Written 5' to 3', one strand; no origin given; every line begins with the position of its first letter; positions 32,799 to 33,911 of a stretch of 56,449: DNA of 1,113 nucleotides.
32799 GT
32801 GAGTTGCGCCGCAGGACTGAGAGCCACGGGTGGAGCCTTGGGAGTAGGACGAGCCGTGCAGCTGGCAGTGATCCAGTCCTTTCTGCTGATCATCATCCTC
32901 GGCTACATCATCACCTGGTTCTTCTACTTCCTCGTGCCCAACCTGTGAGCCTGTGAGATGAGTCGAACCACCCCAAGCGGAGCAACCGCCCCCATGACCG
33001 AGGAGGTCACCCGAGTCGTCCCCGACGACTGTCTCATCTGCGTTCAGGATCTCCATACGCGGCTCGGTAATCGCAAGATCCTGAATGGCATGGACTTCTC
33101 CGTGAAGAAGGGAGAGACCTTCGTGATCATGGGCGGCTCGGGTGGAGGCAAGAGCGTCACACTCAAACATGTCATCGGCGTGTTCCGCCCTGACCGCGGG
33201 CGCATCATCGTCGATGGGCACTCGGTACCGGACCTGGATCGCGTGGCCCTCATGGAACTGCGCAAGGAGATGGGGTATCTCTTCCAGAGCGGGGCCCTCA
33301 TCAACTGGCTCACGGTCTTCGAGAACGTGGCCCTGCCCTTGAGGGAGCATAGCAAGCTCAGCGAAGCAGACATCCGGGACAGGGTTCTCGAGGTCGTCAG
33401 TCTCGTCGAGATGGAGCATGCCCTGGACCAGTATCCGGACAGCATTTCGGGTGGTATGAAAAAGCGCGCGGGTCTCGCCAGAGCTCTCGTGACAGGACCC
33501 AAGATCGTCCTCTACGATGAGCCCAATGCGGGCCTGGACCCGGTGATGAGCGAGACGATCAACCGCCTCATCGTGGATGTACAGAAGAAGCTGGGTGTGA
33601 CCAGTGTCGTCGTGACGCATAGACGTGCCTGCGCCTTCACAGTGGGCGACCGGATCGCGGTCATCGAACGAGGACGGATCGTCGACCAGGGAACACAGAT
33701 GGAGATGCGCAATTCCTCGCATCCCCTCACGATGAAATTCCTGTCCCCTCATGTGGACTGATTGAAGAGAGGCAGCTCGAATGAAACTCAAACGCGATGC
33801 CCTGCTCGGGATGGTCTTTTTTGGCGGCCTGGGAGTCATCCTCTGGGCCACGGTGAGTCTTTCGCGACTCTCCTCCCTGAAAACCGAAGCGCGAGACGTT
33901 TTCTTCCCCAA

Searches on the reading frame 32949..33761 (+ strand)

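Call 36: search_protein_families(library=pfam, max_evalue=0.00001, proteins=[window:32949-33761:+])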
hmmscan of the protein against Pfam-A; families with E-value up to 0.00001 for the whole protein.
window:32949-33761:+ (270 aa): 1 family
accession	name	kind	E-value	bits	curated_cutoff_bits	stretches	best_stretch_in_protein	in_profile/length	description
PF00005.33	ABC_tran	-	1.1e-29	104.2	25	1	45-193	1-136/137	ABC transporter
